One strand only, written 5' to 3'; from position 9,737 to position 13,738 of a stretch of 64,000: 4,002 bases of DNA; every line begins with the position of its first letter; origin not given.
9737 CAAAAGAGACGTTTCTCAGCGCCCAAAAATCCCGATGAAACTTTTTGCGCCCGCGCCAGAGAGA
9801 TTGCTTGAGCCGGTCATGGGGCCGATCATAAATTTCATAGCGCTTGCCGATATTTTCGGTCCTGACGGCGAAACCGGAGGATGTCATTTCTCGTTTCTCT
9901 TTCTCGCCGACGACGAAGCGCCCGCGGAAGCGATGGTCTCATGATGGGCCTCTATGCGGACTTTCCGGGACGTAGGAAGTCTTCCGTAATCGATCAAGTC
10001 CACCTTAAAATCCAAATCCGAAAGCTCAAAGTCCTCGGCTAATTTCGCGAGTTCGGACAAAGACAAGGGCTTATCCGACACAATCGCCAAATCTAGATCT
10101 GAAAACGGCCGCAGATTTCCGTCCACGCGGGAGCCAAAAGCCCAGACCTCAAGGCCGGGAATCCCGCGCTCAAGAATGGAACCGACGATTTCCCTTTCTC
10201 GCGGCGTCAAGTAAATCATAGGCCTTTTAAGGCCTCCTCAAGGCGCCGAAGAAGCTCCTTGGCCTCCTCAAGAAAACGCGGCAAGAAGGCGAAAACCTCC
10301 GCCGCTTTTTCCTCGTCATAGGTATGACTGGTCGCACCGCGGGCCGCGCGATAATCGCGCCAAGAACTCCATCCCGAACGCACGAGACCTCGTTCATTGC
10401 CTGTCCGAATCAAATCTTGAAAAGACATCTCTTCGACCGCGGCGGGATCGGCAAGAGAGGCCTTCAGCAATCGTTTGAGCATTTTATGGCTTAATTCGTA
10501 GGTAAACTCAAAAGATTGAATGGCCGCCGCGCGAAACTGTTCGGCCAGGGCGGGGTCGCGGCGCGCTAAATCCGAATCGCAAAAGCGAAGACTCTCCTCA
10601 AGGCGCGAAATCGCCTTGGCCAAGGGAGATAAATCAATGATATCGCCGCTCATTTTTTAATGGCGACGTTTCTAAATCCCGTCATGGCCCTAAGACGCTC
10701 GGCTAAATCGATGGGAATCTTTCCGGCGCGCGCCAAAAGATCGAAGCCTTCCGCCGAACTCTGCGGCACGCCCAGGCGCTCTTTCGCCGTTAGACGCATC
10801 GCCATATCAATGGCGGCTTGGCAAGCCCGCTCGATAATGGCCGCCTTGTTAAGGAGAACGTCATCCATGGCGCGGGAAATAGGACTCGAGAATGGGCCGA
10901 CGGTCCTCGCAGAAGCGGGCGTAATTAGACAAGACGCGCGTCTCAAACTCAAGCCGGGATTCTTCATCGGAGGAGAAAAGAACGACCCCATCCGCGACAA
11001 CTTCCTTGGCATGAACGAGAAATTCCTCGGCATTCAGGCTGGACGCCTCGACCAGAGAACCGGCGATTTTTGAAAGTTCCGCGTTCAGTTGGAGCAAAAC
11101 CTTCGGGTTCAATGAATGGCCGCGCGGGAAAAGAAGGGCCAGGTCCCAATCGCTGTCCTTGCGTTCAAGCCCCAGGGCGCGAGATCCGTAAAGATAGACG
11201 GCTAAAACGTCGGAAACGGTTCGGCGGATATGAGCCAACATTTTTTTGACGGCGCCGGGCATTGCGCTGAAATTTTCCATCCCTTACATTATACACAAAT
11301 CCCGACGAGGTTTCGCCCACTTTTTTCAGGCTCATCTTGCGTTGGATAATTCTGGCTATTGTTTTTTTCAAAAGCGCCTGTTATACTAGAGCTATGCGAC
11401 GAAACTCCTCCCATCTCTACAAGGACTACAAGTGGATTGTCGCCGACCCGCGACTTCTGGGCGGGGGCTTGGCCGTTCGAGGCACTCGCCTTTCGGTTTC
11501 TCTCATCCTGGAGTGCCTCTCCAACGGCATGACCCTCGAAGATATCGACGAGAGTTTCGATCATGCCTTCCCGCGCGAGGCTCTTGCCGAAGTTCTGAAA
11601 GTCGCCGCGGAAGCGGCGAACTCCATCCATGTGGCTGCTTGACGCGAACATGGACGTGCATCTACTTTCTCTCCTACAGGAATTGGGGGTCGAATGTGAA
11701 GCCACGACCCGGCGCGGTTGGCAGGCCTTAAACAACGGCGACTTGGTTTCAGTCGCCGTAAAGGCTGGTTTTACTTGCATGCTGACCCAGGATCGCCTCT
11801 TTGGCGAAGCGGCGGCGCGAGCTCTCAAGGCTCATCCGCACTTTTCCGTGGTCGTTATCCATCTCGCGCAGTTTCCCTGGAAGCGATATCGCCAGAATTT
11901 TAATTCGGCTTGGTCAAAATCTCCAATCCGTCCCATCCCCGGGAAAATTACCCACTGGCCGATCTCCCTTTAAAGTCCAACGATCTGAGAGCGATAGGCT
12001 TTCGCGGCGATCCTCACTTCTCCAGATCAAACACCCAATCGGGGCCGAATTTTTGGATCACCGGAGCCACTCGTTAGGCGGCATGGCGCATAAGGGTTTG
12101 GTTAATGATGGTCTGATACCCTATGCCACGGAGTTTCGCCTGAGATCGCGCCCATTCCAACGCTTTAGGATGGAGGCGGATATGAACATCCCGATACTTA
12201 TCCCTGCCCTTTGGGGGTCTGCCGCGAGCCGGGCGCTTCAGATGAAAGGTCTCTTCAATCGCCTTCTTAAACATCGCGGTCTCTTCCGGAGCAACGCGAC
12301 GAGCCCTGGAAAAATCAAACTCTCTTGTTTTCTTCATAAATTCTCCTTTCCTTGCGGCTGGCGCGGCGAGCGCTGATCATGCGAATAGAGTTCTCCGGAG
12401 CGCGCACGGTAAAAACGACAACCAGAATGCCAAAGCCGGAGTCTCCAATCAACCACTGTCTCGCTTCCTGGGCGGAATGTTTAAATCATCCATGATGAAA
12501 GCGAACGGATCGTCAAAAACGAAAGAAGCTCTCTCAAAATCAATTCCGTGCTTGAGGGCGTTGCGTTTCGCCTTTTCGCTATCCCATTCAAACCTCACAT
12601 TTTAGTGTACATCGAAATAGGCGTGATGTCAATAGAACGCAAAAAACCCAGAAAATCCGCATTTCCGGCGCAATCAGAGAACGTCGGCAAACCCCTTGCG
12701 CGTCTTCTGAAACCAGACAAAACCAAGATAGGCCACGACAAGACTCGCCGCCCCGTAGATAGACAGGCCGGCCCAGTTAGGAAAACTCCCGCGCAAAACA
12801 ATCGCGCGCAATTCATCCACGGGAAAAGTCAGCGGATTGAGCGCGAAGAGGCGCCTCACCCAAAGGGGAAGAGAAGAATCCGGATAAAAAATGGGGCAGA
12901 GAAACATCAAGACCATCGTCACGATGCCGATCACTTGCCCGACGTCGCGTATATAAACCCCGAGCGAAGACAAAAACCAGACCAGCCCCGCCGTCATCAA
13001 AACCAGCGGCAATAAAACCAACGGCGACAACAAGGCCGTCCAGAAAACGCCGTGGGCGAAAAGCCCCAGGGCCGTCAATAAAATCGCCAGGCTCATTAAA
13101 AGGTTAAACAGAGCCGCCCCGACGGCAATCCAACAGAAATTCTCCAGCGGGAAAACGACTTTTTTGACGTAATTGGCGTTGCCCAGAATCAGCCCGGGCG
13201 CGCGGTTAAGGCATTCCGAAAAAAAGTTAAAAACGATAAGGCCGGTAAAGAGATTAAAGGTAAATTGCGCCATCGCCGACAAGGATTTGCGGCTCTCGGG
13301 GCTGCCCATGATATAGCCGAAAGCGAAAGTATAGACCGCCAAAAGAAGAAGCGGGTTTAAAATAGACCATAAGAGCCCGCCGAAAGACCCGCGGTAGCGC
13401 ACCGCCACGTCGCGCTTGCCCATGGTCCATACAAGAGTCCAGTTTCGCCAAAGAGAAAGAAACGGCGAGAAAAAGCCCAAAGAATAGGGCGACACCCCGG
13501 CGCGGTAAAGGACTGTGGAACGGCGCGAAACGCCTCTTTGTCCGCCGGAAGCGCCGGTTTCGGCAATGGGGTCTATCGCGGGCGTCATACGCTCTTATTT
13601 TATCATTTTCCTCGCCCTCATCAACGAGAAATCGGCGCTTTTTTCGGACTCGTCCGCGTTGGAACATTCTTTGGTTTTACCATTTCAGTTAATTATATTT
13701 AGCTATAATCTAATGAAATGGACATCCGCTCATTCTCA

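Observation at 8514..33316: The glycan locus as a cassette landing pad: 7 TA/Abi modules and 3 AAA ATPases sit at gene junctions and leave gene-end echoes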

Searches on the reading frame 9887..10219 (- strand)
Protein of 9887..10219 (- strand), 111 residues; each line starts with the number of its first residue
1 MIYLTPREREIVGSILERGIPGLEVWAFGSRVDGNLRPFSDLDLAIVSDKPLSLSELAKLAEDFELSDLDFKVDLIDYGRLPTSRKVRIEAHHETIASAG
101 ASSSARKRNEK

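Call 4: search_protein_families(library=pfam, proteins=[window:9887-10219:-], max_evalue=0.01)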
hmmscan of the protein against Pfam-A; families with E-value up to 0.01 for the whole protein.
window:9887-10219:- (111 aa): 3 families
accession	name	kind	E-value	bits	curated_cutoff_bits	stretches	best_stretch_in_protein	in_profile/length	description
PF18765.7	Polbeta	-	1.2e-11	45.1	26.9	1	25-96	16-87/93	Polymerase beta, Nucleotidyltransferase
PF01909.29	NTP_transf_2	-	4.2e-10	40.3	21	1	11-90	4-87/93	Nucleotidyltransferase domain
PF22600.2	MTPAP-like_central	-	0.00081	19.9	27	1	12-57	29-80/139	Poly(A) RNA polymerase, mitochondrial-like, central palm domain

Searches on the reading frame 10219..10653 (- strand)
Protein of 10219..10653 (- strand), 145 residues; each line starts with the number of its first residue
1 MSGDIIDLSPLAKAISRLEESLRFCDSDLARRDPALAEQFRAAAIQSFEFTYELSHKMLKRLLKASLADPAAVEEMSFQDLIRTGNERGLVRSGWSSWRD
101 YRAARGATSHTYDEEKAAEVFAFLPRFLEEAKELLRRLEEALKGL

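Call 4: search_protein_families(library=pfam, proteins=[window:10219-10653:-], max_evalue=0.01)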
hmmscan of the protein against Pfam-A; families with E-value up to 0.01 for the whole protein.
window:10219-10653:- (145 aa): 1 family
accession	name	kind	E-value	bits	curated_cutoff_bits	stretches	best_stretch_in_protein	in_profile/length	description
PF08780.16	NTase_sub_bind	-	1.6e-29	102.9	31.8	1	7-140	2-126/126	Nucleotidyltransferase substrate binding protein like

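Call 39: search_protein_families(library=padloc, proteins=[window:10219-10653:-], max_evalue=0.001)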
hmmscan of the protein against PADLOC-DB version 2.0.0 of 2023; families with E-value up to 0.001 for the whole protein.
window:10219-10653:- (145 aa): 0 families

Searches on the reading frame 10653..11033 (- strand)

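Call 4: search_protein_families(library=pfam, proteins=[window:10653-11033:-], max_evalue=0.01)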
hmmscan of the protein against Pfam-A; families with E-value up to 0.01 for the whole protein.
window:10653-11033:- (127 aa): 1 family
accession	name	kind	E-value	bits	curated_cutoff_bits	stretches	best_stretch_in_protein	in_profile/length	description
PF01934.22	HepT-like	-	1.7e-10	41.1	23.5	1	66-125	33-91/120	Ribonuclease HepT-like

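Call 39: search_protein_families(library=padloc, proteins=[window:10653-11033:-], max_evalue=0.001)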
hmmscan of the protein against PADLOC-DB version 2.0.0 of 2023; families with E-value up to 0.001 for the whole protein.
window:10653-11033:- (127 aa): 0 families

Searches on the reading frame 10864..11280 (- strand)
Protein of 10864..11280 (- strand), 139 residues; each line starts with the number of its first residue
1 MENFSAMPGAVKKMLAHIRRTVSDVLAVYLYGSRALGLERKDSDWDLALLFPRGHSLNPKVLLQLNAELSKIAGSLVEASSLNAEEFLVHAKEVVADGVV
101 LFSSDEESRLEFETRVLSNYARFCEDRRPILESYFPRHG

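Call 4: search_protein_families(library=pfam, proteins=[window:10864-11280:-], max_evalue=0.01)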
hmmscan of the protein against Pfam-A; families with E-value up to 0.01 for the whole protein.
window:10864-11280:- (139 aa): 3 families
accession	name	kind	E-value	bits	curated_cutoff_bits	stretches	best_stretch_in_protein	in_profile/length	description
PF18765.7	Polbeta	-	5.5e-14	52.5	26.9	1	17-107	5-93/93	Polymerase beta, Nucleotidyltransferase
PF01909.29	NTP_transf_2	-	2.2e-07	31.6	21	1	17-80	7-72/93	Nucleotidyltransferase domain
PF22600.2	MTPAP-like_central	-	5.7e-05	23.7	27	1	11-89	25-100/139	Poly(A) RNA polymerase, mitochondrial-like, central palm domain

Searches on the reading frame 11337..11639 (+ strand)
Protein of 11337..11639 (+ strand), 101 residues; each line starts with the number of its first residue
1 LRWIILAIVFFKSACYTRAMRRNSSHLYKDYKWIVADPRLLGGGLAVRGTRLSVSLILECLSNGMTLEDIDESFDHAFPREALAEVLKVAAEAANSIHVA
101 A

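Call 66: search_protein_families(library=pfam, proteins=[window:11337-11639:+], max_evalue=0.01)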
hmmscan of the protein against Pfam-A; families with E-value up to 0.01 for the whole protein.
window:11337-11639:+ (101 aa): 1 family
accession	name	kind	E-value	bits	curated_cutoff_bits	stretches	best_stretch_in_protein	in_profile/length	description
PF04255.20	DUF433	-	1.3e-09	38.2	23.6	1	34-76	1-43/56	Protein of unknown function (DUF433)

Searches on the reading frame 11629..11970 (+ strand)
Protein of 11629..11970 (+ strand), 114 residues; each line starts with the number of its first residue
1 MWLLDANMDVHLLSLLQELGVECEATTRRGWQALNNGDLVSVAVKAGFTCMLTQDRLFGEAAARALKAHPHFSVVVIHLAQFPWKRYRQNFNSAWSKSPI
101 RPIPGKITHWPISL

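Call 66: search_protein_families(library=pfam, proteins=[window:11629-11970:+], max_evalue=0.01)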
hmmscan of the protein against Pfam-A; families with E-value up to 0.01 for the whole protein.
window:11629-11970:+ (114 aa): 1 family
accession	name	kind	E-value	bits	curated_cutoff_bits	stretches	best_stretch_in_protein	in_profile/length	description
PF18480.7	DUF5615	-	5.8e-07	29.8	23.8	1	2-97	3-94/110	Domain of unknown function (DUF5615)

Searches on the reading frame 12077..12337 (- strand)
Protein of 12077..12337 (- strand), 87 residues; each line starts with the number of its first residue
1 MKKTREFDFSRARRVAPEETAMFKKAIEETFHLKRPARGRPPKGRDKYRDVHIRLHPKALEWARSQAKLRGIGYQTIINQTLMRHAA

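Call 4: search_protein_families(library=pfam, proteins=[window:12077-12337:-], max_evalue=0.01)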
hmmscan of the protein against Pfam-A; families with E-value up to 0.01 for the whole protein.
window:12077-12337:- (87 aa): 2 families
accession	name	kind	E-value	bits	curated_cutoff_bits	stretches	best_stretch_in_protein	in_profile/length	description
PF14384.12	BrnA_antitoxin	-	3e-06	27.9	26.1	1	12-84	14-66/68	BrnA antitoxin of type II toxin-antitoxin system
PF12441.14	CopG_antitoxin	-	0.0052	17.9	28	1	46-83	40-77/79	CopG antitoxin of type II toxin-antitoxin system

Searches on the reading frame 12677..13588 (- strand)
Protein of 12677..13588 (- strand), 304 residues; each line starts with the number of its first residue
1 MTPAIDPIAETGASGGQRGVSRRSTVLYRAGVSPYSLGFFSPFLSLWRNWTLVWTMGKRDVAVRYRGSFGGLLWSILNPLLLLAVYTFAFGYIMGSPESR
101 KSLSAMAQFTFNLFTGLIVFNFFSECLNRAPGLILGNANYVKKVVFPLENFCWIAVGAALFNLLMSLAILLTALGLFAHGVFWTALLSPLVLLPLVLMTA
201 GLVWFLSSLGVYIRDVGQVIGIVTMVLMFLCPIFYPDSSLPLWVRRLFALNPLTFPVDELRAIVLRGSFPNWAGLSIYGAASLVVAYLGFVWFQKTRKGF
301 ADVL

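Call 4: search_protein_families(library=pfam, proteins=[window:12677-13588:-], max_evalue=0.01)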
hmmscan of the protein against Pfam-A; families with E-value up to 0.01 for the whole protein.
window:12677-13588:- (304 aa): 2 families
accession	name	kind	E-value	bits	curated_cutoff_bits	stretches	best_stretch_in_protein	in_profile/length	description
PF01061.29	ABC2_membrane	-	1.6e-26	93.6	26.9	1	52-264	2-210/211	ABC-2 type transporter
PF12698.13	ABC2_membrane_3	-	9e-05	22.1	31.6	1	157-288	213-347/347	ABC-2 family transporter protein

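Call 28: find_homologous_proteins(query=window:12677-13588:-, max_evalue=1e-30)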
Query window:12677-13588:- (304 aa): 7832 proteins with E <= 1e-30 among 8000 candidates; the best 120 are listed.
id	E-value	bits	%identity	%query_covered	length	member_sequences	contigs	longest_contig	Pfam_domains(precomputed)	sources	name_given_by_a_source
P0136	7.5e-180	615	90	100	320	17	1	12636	PF01061.30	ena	-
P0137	1.6e-128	447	70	94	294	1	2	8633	PF01061.30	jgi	jgi:lipopolysaccharide transport system permease protein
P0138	5.6e-116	405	63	93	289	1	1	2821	PF01061.30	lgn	-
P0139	3.6e-114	399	62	94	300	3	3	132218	PF01061.30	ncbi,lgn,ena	-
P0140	2.1e-90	321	59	85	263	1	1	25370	PF01061.30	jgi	jgi:lipopolysaccharide transport system permease protein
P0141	1.5e-85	305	54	91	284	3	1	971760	PF01061.30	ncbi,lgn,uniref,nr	ncbi:ABC transporter permease [Pseudomonas sp. TH15]|uniref:ABC transporter permease n=1 Tax=Pseudom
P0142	1.6e-85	305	55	89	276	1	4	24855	PF01061.30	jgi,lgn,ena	jgi:lipopolysaccharide transport system permease protein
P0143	1.6e-85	305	57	86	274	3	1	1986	PF01061.30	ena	-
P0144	2.1e-85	305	55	89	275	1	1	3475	PF01061.30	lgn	-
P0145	2.5e-85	305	52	91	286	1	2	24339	PF01061.30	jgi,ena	jgi:lipopolysaccharide transport system permease protein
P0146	3.6e-85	304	56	86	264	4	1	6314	PF01061.30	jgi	jgi:lipopolysaccharide transport system permease protein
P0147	4.0e-85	304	52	90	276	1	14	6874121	PF01061.30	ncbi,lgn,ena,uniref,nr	ncbi:ABC transporter permease [Pseudomonas nitroreducens]|uniref:Transport permease protein n=1 Tax=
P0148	1.6e-84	302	56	86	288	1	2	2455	PF01061.30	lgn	-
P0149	1.9e-84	302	55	86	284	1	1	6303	PF01061.30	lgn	-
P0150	1.9e-84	302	56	86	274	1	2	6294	PF01061.30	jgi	jgi:lipopolysaccharide transport system permease protein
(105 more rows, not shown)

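Call 29: list_cluster_members(proteins=[P0136])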
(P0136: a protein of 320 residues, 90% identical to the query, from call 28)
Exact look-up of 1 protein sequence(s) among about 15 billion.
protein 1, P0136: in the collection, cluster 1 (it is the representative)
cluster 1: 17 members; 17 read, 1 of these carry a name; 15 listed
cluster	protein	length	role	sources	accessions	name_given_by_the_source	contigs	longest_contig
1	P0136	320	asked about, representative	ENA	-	-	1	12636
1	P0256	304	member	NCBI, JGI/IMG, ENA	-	-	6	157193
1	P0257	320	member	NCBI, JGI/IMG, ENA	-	lipopolysaccharide transport system permease protein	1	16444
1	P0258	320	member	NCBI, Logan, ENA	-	-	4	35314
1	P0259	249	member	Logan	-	-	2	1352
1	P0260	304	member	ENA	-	-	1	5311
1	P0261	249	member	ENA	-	-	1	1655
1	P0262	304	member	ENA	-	-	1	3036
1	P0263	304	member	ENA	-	-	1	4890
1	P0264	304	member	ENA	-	-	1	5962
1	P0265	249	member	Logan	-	-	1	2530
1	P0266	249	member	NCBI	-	-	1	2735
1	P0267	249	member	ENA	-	-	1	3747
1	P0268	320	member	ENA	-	-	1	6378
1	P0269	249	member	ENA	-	-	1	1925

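Call 30: find_encoding_contigs(protein=P0136, flank=10000, max_places=4)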
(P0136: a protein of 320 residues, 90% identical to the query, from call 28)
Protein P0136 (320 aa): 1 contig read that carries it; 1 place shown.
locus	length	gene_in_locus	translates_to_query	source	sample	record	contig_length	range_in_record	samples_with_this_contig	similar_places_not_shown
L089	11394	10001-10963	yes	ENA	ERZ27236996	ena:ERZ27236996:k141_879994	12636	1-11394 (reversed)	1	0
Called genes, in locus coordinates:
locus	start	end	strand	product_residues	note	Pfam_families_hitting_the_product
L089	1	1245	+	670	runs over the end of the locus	PF00535:Glycos_transf_2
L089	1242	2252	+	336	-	PF01075:Glyco_transf_9 (weak)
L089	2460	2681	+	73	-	-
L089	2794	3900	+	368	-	PF00534:Glycos_transf_1, PF13692:Glyco_trans_1_4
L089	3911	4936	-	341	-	-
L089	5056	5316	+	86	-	PF04365:BrnT_toxin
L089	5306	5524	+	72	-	-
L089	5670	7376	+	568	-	-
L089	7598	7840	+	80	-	-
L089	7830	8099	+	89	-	PF05016:ParE_toxin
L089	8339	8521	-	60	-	-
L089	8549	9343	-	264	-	PF08843:AbiEii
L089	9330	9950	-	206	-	PF13338:AbiEi_4 (faint)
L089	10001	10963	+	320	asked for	PF01061:ABC2_membrane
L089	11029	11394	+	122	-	?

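Call 31: find_encoding_contigs(protein=P0256, flank=10000, max_places=6)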
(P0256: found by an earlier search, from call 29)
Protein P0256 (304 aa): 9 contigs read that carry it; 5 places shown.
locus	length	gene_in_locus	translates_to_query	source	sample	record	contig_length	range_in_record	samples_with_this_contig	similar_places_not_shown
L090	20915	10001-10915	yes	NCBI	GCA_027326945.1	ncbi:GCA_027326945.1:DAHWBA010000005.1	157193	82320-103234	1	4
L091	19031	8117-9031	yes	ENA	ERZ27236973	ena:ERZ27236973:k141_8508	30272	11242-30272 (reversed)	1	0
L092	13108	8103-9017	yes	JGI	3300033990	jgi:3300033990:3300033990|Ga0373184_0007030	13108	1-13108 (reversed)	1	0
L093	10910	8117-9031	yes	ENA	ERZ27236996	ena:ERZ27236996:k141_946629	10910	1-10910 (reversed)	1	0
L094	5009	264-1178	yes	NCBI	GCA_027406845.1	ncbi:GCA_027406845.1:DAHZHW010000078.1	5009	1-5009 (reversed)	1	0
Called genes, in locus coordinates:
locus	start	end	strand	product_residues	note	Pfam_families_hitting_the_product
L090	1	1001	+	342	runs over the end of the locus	PF00535:Glycos_transf_2, PF13641:Glyco_tranf_2_3 (weak)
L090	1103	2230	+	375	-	PF13173:AAA_14, PF13635:DUF4143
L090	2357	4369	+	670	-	PF01075:Glyco_transf_9 (weak), PF00535:Glycos_transf_2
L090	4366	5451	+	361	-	PF00534:Glycos_transf_1, PF13692:Glyco_trans_1_4, PF13524:Glyco_trans_1_2, PF20706:GT4-conflict (weak)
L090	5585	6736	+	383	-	PF13173:AAA_14, PF13635:DUF4143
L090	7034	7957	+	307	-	PF00535:Glycos_transf_2, PF13641:Glyco_tranf_2_3, PF13632:Glyco_trans_2_3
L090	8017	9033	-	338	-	-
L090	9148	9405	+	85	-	PF01402:RHH_1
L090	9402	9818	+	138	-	PF13470:PIN_3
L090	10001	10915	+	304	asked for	PF01061:ABC2_membrane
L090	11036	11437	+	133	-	PF01909:NTP_transf_2, PF18765:Polbeta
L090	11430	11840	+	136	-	PF01934:HepT-like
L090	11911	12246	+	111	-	PF01909:NTP_transf_2, PF18765:Polbeta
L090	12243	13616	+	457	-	PF13476:AAA_23 (weak), PF00005:ABC_tran, PF14524:Wzt_C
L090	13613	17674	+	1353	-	PF05050:Methyltransf_21, PF01075:Glyco_transf_9, PF14307:Glyco_tran_WbsX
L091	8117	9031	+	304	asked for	PF01061:ABC2_membrane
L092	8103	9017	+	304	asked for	PF01061:ABC2_membrane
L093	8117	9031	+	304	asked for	PF01061:ABC2_membrane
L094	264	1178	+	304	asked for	PF01061:ABC2_membrane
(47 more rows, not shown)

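Call 32: find_encoding_contigs(protein=P0258, flank=10000, max_places=5)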
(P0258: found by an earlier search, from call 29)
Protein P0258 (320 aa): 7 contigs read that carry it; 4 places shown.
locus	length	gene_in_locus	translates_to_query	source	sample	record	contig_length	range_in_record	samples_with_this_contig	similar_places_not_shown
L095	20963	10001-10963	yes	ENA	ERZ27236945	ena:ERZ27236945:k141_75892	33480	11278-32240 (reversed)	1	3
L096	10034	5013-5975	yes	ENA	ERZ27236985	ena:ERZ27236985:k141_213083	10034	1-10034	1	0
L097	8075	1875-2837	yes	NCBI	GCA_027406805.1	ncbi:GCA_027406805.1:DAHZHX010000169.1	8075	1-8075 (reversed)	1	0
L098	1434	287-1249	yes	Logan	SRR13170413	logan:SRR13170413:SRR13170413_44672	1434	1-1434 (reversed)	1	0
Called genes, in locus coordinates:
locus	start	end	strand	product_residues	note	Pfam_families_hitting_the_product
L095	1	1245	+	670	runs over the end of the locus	PF01075:Glyco_transf_9 (weak), PF00535:Glycos_transf_2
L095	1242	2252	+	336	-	PF01075:Glyco_transf_9 (weak)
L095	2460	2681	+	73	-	-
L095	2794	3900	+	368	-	PF00534:Glycos_transf_1, PF13692:Glyco_trans_1_4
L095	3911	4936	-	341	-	-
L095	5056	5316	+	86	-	PF04365:BrnT_toxin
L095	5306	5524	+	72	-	-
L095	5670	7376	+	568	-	-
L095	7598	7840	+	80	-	-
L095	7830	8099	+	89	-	PF05016:ParE_toxin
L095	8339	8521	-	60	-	-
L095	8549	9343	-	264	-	PF08843:AbiEii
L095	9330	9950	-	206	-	PF13338:AbiEi_4 (faint)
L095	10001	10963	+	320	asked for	PF01061:ABC2_membrane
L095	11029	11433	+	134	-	PF01909:NTP_transf_2, PF18765:Polbeta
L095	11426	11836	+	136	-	PF01934:HepT-like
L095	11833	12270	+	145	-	PF08780:NTase_sub_bind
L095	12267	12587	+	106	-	PF01909:NTP_transf_2, PF18765:Polbeta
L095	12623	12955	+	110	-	PF05973:Gp49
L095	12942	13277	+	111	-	PF13560:HTH_31 (weak)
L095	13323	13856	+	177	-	PF10543:ORF6N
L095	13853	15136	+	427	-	PF13476:AAA_23 (faint), PF00005:ABC_tran, PF13304:AAA_21 (faint), PF14524:Wzt_C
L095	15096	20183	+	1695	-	PF13578:Methyltransf_24, PF13632:Glyco_trans_2_3 (faint), PF13506:Glyco_transf_21 (faint), PF00535:Glycos_transf_2, PF13641:Glyco_tranf_2_3 (faint), PF13712:Glyco_tranf_2_5 (faint), PF00535:Glycos_transf_2, PF01075:Glyco_transf_9 (weak)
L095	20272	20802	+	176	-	-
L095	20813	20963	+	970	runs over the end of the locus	-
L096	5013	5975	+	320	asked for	PF01061:ABC2_membrane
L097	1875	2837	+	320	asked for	PF01061:ABC2_membrane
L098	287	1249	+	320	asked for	PF01061:ABC2_membrane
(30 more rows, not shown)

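Call 66: search_protein_families(library=pfam, proteins=[L095:13323-13853:+, L095:5670-7373:+], max_evalue=0.01)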
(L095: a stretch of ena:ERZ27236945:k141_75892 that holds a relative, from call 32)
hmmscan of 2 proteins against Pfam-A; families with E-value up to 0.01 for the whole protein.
L095:13323-13853:+ (177 aa): 1 family
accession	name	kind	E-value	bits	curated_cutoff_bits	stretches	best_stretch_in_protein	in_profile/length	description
PF10543.14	ORF6N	-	1.4e-12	48.1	27.8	1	36-92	30-86/86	ORF6N domain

L095:5670-7373:+ (568 aa): 1 family
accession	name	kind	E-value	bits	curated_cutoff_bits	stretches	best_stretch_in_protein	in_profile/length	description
PF01609.27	DDE_Tnp_1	-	0.0022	18.2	23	1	335-511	61-186/200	Transposase DDE domain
